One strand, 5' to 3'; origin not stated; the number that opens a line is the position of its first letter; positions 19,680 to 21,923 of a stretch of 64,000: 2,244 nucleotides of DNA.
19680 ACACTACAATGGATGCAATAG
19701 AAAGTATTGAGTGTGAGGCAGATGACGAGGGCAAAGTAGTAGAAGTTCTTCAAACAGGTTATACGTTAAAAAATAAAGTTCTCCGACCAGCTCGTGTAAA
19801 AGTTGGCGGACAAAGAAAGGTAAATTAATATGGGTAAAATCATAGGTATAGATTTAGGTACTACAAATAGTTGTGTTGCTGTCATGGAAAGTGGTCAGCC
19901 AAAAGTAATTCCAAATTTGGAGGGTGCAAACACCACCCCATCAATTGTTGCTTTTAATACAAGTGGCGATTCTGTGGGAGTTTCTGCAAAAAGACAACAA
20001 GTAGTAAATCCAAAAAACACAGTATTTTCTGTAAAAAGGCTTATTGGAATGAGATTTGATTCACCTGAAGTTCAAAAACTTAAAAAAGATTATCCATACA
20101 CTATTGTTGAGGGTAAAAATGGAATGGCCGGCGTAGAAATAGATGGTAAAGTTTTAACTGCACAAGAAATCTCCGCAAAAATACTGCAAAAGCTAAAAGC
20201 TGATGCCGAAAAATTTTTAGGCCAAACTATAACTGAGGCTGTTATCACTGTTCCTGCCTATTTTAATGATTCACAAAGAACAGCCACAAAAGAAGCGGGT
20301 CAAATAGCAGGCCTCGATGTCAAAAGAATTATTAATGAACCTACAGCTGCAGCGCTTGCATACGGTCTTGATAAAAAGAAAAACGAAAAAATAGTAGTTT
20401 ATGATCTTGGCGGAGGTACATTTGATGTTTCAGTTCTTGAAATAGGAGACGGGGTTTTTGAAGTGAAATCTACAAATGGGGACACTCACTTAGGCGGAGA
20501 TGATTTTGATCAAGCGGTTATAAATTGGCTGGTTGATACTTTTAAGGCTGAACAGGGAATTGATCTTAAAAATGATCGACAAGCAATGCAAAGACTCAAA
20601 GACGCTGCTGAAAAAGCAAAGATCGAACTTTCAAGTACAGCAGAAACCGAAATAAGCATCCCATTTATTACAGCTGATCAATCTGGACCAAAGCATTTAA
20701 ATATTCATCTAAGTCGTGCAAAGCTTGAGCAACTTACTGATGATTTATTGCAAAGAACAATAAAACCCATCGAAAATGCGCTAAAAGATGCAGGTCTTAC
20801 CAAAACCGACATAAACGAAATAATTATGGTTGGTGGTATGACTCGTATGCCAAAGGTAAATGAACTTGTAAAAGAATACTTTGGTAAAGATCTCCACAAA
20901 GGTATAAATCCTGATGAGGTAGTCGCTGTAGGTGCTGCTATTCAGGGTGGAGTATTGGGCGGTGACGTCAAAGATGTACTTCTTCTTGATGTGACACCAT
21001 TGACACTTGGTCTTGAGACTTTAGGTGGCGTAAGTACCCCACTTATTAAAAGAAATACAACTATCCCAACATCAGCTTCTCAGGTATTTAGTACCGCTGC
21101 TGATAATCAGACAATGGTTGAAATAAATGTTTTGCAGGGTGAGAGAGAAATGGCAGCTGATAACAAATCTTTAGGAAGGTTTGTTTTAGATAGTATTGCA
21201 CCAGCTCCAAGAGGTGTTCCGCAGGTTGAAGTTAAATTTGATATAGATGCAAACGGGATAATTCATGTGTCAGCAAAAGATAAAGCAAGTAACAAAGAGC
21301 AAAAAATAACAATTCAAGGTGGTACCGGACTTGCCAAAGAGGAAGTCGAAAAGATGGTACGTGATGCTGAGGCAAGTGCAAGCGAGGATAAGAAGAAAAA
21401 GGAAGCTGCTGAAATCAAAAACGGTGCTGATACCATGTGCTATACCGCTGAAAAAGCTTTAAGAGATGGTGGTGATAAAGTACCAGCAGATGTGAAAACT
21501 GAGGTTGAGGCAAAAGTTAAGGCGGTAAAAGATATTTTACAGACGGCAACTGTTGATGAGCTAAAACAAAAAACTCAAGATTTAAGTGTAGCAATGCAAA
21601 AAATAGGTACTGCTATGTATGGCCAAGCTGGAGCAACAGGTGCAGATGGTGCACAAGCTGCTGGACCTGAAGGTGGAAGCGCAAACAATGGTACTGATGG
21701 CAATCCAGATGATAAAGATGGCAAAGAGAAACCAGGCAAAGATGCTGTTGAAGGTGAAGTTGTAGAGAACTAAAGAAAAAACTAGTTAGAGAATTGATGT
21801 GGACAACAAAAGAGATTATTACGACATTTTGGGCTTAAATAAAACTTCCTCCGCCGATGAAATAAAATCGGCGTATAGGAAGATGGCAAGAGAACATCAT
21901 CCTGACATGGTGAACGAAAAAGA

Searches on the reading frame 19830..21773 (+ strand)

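Call 63: search_protein_families(library=pfam, proteins=[window:19830-21773:+], max_evalue=0.00001)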
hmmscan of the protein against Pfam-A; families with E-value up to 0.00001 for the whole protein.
window:19830-21773:+ (647 aa): 2 families
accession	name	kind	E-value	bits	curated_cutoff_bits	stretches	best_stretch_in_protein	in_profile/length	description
PF00012.26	HSP70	-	2.3e-260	865.4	20.6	1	4-597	1-598/599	Hsp70 protein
PF06723.19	MreB_Mbl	-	1.3e-17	64.1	27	1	108-370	67-316/327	MreB/Mbl protein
